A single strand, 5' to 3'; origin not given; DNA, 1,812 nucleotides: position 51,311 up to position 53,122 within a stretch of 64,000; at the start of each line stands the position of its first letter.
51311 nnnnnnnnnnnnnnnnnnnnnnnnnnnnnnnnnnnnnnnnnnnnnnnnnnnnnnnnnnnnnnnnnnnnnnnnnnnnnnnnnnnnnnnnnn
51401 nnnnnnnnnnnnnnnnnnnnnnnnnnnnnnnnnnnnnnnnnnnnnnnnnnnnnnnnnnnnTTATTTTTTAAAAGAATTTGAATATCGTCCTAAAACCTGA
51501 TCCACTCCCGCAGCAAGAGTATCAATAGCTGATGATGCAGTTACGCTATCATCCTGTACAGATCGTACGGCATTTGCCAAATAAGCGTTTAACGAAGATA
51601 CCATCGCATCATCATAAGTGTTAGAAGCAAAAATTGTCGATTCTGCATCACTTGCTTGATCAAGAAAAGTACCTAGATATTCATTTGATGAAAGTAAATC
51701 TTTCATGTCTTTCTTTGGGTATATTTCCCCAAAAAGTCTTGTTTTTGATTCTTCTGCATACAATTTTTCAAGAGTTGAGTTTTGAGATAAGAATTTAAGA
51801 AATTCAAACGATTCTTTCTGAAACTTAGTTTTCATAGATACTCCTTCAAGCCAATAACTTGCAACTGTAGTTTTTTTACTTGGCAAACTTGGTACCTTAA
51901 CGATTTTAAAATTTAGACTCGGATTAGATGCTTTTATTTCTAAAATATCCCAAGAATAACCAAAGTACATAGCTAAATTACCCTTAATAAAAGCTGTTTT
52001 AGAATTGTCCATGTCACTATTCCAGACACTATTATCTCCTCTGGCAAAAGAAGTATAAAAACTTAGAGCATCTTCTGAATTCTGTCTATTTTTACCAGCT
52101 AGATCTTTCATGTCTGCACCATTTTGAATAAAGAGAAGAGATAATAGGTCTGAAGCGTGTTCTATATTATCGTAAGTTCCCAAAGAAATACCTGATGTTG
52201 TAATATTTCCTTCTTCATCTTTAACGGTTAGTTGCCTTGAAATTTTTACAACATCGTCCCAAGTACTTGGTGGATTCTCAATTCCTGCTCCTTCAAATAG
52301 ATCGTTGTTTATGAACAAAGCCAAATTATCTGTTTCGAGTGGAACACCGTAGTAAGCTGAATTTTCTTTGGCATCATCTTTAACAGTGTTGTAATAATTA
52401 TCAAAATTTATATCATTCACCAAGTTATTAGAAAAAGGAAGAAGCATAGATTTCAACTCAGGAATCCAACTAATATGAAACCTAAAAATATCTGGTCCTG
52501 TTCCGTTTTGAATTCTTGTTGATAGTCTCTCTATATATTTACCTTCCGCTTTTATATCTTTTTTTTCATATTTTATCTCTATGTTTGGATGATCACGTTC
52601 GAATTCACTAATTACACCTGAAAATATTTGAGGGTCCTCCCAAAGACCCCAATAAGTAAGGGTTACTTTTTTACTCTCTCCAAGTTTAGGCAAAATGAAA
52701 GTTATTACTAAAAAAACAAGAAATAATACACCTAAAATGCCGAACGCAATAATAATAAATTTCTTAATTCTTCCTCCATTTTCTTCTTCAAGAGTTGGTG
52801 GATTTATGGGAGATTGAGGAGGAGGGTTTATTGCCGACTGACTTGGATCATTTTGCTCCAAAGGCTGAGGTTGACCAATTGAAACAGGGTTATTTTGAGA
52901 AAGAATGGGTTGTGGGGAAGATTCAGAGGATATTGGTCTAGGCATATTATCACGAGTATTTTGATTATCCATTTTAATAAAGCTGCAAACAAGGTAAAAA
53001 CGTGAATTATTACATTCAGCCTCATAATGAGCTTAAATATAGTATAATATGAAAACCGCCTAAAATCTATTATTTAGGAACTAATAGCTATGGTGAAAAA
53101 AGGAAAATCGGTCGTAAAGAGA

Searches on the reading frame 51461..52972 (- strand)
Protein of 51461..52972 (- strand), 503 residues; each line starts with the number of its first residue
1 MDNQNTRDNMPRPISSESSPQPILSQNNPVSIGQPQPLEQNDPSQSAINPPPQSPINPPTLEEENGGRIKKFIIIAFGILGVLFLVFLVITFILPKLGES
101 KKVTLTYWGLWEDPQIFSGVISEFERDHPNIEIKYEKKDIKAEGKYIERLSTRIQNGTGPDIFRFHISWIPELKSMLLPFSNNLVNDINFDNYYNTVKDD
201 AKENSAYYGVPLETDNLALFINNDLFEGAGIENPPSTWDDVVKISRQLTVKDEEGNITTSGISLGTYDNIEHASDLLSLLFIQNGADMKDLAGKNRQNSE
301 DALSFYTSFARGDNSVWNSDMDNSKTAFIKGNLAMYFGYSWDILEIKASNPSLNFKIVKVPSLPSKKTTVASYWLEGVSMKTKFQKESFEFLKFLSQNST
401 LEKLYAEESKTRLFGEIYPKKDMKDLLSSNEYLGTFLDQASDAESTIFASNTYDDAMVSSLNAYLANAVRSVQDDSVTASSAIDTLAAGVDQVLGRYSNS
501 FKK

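Call 44: search_protein_families(library=pfam, proteins=[window:51461-52972:-], max_evalue=0.0001)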
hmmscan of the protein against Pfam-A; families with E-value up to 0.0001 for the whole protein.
window:51461-52972:- (503 aa): 2 families
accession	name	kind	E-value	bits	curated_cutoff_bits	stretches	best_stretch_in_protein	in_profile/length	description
PF01547.30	SBP_bac_1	-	5.6e-31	109.1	26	1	113-396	6-301/307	Bacterial extracellular solute-binding protein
PF13416.11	SBP_bac_8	-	8.2e-28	98.4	27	1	121-406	3-254/279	Bacterial extracellular solute-binding protein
